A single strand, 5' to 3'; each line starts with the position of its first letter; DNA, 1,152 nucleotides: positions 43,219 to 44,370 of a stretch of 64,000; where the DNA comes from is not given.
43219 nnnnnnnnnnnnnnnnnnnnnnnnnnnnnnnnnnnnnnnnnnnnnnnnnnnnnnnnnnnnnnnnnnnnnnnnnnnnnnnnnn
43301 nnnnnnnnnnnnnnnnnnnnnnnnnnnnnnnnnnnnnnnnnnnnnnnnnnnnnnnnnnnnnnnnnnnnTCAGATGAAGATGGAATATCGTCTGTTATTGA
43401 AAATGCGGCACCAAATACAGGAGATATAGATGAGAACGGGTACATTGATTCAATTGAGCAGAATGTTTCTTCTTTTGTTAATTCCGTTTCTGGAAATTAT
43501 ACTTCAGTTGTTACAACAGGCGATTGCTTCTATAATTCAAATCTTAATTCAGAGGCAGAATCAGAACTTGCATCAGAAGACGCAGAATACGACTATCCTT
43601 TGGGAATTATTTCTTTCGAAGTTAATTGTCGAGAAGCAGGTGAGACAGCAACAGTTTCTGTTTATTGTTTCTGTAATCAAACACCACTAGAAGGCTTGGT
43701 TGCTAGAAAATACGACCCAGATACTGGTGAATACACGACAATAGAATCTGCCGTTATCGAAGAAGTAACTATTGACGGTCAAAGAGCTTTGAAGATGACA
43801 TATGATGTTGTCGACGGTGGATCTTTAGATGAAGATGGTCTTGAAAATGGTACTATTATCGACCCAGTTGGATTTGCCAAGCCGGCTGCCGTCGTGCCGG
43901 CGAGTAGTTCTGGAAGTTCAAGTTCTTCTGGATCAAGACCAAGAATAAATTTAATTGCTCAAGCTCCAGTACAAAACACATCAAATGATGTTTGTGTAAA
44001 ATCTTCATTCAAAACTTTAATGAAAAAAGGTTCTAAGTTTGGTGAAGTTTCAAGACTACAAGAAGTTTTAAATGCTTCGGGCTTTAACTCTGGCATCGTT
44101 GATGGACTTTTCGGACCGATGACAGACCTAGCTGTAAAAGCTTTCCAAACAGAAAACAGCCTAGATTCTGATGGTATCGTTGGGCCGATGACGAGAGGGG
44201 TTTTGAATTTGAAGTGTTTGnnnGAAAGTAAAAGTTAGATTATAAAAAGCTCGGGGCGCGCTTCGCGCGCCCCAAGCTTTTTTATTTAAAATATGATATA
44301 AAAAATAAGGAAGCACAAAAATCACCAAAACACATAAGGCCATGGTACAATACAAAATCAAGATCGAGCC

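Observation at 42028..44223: Seven-bladed 'GDTN...DDIF' beta-propeller surface protein with the same Ser-rich/PG-binding C-terminus, located away from the main locus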

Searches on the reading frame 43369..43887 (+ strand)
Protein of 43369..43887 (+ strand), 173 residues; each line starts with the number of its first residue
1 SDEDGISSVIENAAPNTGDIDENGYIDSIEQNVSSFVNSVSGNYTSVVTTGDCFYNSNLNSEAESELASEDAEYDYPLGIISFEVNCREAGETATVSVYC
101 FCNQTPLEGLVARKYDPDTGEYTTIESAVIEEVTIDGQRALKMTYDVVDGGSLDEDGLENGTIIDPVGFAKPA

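Call 26: find_homologous_proteins(query=window:43369-43887:+)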
Query window:43369-43887:+ (173 aa): 2 proteins with E <= 0.001 among 47 candidates.
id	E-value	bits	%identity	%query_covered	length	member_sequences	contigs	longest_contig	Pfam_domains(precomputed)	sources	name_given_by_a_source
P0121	1.3e-59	219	74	79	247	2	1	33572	PF01471.24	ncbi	ncbi:MAG: peptidoglycan-binding domain-containing protein, partial [Candidatus Paceibacterota bacter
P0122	2.5e-24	104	88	35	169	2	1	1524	PF01471.24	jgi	jgi:hypothetical protein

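Call 34: search_protein_representatives(protein=window:43369-43887:+)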
Query: 173 residues. Proteins with E-value up to 0.001 (for the whole library): 2454; up to 1e-10: 1396; up to 1e-30: 92. The best 150 are listed.
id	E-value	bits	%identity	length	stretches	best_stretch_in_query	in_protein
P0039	1.4e-77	275.6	74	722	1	2-172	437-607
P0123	3.1e-47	176.9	40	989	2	3-170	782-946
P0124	1.2e-45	171.7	52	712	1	2-170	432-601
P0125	2.9e-44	167.2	46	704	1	2-171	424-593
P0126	1.4e-42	161.8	50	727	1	2-173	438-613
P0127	8.7e-42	159.2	51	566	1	2-171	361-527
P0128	1.9e-41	158.1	47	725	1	2-169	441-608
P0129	2.9e-41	157.5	49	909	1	1-169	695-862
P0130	5.0e-40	153.5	50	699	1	1-171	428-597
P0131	2.2e-38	148.1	47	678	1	1-170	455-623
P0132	4.0e-38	147.3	50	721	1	2-170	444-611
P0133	1.8e-37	145.2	46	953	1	2-170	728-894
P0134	1.9e-37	145.1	47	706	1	2-170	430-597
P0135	5.0e-37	143.7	46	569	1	2-170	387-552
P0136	6.1e-37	143.4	48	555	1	2-170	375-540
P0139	2.5e-36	141.5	46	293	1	2-170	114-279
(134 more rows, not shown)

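Call 52: predict_structure(alignment_id=A2)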
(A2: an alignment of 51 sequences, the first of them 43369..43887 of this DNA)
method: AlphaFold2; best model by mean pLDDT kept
length: 173 residues; sequences in the alignment: 51
mean_pLDDT: 96.4   pTM: 0.91
mean pLDDT of the five models: 96.4, 96.2, 95.9, 95.9, 95.7
residues with pLDDT >= 90: 167; 70-90: 5; 50-70: 1; < 50: 0
segments of 3 or more residues with pLDDT < 50: none
pLDDT, mean of each block of 10 residues (from residue 1): 87 97 95 97 98 95 97 98 98 98 94 97 98 97 98 97 98 96
secondary structure, 60 per line:
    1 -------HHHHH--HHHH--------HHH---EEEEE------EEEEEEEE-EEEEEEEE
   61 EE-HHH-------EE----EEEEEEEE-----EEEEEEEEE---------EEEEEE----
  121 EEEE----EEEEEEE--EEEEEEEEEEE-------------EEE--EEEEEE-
elements in order: H8-12 H15-18 E33-37 E44-51 E53-62 E80-87 E93-101 E111-116 E121-124 E129-135 E138-148 E162-164 E167-172

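Call 54: search_protein_families(library=pfam, proteins=[window:43369-43887:+, P0123, P0129, P0139], max_evalue=0.1)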
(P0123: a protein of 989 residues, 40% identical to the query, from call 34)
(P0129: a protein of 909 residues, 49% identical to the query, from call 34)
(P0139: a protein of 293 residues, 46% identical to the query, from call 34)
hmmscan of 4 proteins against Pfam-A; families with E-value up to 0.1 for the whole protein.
window:43369-43887:+ (173 aa): 0 families

P0123 (989 aa): 2 families
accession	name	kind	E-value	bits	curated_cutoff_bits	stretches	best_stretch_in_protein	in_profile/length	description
PF13860.13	FlgD_ig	-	0.0017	18.7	27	1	287-350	12-74/79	FlgD Ig-like domain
PF24595.1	DUF7619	-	0.0043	17.6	27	1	664-756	17-117/133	Domain of unknown function (DUF7619)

P0129 (909 aa): 3 families
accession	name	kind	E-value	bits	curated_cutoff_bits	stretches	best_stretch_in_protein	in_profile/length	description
PF00059.27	Lectin_C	-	1e-09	39.5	22.6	1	175-275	14-99/107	Lectin C-type domain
PF07581.17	Glug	-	6.7e-05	23.5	20.5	0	463-490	4-28/28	The GLUG motif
PF05342.19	Peptidase_M26_N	-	0.0025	17.5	27.7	1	350-419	176-247/250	M26 IgA1-specific Metallo-endopeptidase N-terminal region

P0139 (293 aa): 1 family
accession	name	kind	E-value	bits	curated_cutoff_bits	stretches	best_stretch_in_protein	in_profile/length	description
PF08818.16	DUF1801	-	0.0077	17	27.2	1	3-55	15-58/85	Domain of unknown function (DU1801)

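Call 64: fold_search(model_id=the predicted structure, library=pdb)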
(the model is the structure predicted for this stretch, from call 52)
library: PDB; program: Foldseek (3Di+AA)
matches with E <= 10: 1791; with E <= 0.001: 0
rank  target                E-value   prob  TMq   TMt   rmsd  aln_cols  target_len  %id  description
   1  8j07_k3               3.5e-02  0.47  0.30  0.13  13.8       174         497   10  96nm repeat of human respiratory doublet microtubule and associated axonemal complexes (released 2023-07-26)
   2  6d9g_B                6.8e-02  0.35  0.28  0.24  18.1       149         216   13  X-ray Structure of the FAB Fragment of 15B8, a Murine Monoclonal Antibody Specific for the Human Serotonin Transporter (released 2019-04-24)
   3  6yjp_C                7.1e-02  0.21  0.23  0.18  19.3       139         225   12  Crystal structure of a complex between glycosylated NKp30 and its deglycosylated tumour ligand B7-H6 (released 2020-07-29)
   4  8yhz_L                8.4e-02  0.28  0.27  0.22  17.6       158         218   12  The co-crystal structure of the Fab fragment of Ab-1080 with NaV1.7 VSDII peptide (released 2024-10-23)
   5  4r4f_L                8.9e-02  0.21  0.25  0.21  20.5       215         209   11  Crystal structure of non-neutralizing, A32-like antibody 2.2c in complex with HIV-1 YU2 gp120 (released 2014-09-17)
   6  4k2u_M                9.9e-02  0.30  0.26  0.23  17.0       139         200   12  Crystal structure of PfEBA-175 F1 in complex with R218 antibody Fab fragment (released 2013-06-12)
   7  6xpy_C                9.9e-02  0.21  0.26  0.22  21.7       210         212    8  Human antibody S1V2-58 in complex with the influenza hemagglutinin head domain of A/Texas/50/2012(H3N2) (released 2021-05-19)
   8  8tq7_L                9.9e-02  0.13  0.20  0.18  21.9       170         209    9  Crystal structure of Fab.34.2.12 in complex with MHC-I (H2-Dd) (released 2024-03-20)
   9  5ewi_L                1.1e-01  0.23  0.27  0.23  17.8       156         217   10  Crystal Structure of the Human Fab VRC38.01, an HIV-1 V1V2-Directed Neutralizing Antibody Isolated from Donor N90 (released 2016-11-23)
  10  6ayz_D                1.2e-01  0.15  0.25  0.21  22.8       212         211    9  Crystal structure of Asf1-Fab 12E complex (released 2018-01-17)
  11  6y54_L                1.3e-01  0.21  0.26  0.22  18.4       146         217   10  Crystal structure of a Neisseria meningitidis serogroup A capsular oligosaccharide bound to a functional Fab (released 2020-10-07)
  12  4ocx_L                1.3e-01  0.09  0.20  0.17  23.0       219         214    9  Fab complex with methotrexate (released 2014-07-02)
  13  8gy5_Q                1.4e-01  0.23  0.23  0.31  13.1        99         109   14  High-resolution structure of the cemiplimab Fab in complex with PD-1 (released 2023-10-04)
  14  4jzn_D                1.4e-01  0.21  0.27  0.23  18.3       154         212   12  Three dimensional structure of broadly neutralizing human anti - Hepatitis C virus (HCV) glycoprotein E2 Fab fragment  (released 2013-06-05)
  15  4nyl_L                1.4e-01  0.18  0.24  0.21  21.6       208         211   10  Crystal structure of adalimumab FAB fragment (released 2014-12-10)
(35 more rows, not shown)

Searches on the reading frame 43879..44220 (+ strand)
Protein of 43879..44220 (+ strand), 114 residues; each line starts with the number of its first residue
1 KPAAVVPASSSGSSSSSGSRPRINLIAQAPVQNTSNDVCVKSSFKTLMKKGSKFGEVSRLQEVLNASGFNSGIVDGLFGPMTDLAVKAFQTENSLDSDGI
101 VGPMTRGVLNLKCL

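Call 61: find_homologous_proteins(query=window:43879-44220:+, max_evalue=0.001)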
Query window:43879-44220:+ (114 aa): 2 proteins with E <= 0.001 among 16 candidates.
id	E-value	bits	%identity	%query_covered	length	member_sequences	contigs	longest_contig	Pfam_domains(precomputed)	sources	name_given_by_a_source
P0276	1.9e-27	113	64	92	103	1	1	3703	PF01471.24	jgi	jgi:peptidoglycan hydrolase-like protein with peptidoglycan-binding domain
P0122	8.9e-26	108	68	67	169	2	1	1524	PF01471.24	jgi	jgi:hypothetical protein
